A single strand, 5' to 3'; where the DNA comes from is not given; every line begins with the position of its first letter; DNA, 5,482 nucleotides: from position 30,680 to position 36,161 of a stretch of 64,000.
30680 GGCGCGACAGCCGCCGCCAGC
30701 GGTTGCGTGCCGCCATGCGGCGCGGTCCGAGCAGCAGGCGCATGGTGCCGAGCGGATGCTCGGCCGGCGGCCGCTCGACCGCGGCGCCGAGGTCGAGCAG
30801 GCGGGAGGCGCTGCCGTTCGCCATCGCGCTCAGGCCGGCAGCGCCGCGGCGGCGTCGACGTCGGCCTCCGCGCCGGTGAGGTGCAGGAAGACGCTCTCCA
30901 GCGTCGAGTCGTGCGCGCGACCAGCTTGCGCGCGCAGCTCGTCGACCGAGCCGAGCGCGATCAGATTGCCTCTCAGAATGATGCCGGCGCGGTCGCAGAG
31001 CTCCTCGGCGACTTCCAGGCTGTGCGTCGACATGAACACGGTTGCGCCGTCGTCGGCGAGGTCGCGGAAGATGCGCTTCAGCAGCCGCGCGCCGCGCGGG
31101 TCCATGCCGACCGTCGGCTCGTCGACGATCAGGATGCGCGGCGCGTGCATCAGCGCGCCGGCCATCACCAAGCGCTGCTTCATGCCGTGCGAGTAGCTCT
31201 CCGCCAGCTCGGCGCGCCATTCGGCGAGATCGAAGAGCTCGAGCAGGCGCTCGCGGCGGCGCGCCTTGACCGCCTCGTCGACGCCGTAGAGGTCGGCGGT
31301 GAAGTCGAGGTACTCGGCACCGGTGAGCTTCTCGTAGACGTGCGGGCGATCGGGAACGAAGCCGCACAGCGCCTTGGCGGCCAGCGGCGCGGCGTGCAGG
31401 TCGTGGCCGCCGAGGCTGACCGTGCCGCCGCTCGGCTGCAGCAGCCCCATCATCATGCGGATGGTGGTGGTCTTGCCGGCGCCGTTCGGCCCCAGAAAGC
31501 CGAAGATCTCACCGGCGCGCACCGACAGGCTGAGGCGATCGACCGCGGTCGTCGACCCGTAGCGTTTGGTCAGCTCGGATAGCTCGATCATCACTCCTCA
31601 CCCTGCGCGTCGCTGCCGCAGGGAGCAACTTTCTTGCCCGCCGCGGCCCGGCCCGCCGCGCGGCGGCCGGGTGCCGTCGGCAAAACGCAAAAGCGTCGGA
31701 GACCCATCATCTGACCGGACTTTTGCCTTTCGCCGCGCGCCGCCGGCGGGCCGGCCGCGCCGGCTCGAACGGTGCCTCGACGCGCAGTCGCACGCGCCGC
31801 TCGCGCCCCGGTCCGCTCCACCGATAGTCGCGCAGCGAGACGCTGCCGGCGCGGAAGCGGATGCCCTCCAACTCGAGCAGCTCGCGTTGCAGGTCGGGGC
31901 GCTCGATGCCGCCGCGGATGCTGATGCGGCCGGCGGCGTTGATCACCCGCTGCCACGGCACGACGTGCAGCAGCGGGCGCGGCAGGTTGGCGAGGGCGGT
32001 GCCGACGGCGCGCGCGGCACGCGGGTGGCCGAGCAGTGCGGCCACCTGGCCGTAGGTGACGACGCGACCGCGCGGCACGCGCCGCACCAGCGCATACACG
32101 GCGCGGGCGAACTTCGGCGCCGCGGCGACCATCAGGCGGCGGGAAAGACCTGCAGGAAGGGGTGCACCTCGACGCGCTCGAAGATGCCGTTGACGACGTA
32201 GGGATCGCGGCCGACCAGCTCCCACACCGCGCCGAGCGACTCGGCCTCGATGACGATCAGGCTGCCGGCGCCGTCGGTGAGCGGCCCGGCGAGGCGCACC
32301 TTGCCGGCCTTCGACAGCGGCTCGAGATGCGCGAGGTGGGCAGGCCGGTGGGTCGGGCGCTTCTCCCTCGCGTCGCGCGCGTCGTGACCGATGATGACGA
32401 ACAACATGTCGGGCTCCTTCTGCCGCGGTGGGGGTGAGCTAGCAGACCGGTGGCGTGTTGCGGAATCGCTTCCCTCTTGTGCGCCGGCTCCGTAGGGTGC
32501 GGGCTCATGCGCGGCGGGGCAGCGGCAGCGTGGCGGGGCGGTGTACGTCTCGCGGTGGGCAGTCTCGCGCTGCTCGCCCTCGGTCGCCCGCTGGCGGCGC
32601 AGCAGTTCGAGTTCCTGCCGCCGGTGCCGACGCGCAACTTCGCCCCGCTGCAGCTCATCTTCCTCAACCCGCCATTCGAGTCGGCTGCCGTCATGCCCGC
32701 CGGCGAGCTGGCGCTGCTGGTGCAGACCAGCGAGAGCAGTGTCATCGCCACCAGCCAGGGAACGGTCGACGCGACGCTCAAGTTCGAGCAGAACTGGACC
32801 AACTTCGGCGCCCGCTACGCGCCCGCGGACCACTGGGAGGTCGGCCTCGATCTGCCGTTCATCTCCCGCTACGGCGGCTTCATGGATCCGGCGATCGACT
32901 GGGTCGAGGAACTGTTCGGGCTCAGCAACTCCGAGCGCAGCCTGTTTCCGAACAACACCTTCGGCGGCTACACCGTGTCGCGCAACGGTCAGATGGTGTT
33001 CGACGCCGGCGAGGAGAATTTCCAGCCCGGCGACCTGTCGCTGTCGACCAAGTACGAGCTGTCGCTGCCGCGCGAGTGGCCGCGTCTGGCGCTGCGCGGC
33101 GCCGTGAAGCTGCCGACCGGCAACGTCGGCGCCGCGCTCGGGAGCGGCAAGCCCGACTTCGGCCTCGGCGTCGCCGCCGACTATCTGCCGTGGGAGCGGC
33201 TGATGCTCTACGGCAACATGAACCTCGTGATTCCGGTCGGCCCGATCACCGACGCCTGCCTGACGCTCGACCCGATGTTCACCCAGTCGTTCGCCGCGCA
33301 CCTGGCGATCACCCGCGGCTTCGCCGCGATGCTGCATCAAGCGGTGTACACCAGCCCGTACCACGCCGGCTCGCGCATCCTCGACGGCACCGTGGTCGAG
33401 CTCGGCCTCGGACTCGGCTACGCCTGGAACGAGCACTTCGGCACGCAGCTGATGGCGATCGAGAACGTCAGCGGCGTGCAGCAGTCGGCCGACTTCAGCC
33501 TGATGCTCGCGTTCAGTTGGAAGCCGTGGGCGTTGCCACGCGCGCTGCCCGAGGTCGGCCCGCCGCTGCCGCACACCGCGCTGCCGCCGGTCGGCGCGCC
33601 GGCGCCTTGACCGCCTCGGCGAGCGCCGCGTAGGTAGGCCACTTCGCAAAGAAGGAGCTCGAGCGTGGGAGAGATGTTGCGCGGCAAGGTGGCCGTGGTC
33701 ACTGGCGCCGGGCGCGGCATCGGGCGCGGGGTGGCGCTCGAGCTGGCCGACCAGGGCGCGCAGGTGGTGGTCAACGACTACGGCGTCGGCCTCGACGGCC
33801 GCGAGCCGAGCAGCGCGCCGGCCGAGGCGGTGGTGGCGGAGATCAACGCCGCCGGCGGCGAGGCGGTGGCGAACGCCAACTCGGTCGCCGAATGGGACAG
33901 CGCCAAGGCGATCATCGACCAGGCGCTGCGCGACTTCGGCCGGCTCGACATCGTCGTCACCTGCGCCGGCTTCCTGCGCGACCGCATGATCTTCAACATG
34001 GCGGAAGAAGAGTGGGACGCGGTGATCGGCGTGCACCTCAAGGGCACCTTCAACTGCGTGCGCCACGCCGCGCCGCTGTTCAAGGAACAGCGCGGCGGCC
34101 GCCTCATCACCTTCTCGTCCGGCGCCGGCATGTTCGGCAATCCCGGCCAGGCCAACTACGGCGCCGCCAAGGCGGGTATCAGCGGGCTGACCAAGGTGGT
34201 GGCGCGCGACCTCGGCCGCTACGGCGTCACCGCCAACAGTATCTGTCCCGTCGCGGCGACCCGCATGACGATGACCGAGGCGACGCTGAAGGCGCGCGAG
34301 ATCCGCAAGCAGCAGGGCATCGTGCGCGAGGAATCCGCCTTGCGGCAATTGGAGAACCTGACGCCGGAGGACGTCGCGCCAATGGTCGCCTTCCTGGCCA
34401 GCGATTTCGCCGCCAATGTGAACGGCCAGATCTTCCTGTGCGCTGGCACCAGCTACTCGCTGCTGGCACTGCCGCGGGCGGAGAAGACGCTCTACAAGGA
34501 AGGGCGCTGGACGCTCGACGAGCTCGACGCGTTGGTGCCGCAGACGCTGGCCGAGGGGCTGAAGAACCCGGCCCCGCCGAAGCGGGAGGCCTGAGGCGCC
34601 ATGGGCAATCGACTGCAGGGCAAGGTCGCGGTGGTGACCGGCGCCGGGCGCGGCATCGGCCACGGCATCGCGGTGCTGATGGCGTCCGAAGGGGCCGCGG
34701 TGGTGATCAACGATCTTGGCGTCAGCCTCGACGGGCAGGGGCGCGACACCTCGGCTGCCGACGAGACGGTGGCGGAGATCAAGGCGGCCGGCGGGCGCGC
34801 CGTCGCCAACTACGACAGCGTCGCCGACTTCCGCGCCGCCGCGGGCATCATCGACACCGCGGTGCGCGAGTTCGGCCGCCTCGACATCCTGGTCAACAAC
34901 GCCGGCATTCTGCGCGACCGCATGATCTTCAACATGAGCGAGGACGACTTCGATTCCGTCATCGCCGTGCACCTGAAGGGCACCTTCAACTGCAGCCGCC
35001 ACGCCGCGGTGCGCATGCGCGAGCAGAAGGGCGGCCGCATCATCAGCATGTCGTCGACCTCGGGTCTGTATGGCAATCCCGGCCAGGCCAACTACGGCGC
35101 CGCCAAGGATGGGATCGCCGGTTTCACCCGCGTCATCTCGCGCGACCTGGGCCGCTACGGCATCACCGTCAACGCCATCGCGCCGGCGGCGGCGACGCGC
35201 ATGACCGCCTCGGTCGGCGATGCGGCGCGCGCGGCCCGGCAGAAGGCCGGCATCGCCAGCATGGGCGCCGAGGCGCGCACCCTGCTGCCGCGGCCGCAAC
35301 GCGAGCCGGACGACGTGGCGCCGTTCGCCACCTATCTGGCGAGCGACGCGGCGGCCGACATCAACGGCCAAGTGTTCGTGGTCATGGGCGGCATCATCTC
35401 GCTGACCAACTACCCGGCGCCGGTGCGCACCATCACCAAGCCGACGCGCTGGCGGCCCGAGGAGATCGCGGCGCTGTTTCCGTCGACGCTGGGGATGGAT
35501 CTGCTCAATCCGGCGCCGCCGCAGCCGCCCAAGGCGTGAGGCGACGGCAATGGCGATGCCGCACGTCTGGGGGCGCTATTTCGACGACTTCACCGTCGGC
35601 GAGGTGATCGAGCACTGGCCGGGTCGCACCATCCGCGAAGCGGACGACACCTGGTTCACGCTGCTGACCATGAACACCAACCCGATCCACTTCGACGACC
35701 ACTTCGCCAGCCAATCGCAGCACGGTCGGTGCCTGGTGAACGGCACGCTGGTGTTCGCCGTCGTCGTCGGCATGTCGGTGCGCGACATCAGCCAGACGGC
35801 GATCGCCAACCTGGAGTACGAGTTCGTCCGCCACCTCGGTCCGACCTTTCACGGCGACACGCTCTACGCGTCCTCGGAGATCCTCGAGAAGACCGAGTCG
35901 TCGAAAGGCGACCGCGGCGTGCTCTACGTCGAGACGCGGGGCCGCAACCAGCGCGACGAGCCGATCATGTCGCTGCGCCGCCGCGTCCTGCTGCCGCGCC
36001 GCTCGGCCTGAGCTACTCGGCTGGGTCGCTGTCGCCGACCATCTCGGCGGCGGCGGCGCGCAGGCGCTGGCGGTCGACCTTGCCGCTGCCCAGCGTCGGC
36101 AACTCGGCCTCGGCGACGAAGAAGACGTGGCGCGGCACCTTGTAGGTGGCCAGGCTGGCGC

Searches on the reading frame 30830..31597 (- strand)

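Call 17: search_protein_families(library=pfam, proteins=[window:30830-31597:-], max_evalue=0.001)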
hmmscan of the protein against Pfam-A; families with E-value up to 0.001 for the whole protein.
window:30830-31597:- (255 aa): 4 families
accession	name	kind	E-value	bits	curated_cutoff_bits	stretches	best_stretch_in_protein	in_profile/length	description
PF00005.33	ABC_tran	-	4.6e-27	95.7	25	1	20-162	2-136/137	ABC transporter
PF13304.12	AAA_21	-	8.1e-12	46.2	27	1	132-196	235-302/304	AAA domain, putative AbiEii toxin, Type IV TA system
PF13191.12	AAA_16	-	0.00061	20.8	32.6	0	35-178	30-157/167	AAA ATPase domain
PF13604.12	AAA_30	-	0.0007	19.8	27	0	33-112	22-100/191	AAA domain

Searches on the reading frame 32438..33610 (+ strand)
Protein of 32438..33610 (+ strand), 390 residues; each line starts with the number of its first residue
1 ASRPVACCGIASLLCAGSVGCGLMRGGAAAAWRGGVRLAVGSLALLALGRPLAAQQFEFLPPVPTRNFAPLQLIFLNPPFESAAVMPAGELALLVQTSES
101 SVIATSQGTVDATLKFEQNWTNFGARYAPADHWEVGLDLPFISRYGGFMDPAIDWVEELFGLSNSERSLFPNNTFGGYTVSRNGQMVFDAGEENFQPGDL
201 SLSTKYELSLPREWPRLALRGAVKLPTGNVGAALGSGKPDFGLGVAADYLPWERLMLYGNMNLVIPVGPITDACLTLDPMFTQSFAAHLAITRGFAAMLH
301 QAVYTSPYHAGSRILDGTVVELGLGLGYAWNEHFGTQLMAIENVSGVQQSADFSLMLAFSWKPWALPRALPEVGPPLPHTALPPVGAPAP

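Call 18: search_protein_families(library=pfam, proteins=[window:32438-33610:+], max_evalue=0.001)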
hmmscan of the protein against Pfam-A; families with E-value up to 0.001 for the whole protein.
window:32438-33610:+ (390 aa): 2 families
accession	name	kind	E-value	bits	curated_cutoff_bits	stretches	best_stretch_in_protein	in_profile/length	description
PF11383.14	DUF3187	-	9.3e-21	74.7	24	1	62-361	25-318/320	Protein of unknown function (DUF3187)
PF13557.12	Phenol_MetA_deg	-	4.5e-05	24.1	22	1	156-334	21-215/242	Putative MetA-pathway of phenol degradation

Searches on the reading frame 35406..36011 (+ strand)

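Call 81: search_protein_families(library=pfam, proteins=[window:35406-36011:+], max_evalue=0.0001)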
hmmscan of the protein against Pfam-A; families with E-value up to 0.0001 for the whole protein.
window:35406-36011:+ (201 aa): 3 families
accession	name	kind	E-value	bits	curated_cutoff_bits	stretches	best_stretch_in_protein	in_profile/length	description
PF01575.25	MaoC_dehydratas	-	4.1e-19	68.8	27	1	64-170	6-112/123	MaoC like domain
PF19315.5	MC_hydratase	-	3.6e-15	56.4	26.5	1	55-200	20-168/353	Mesaconyl-CoA hydratase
PF13452.11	FAS1_DH_region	-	1.1e-05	26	22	1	89-189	27-131/132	FAS1-like, dehydratase domain region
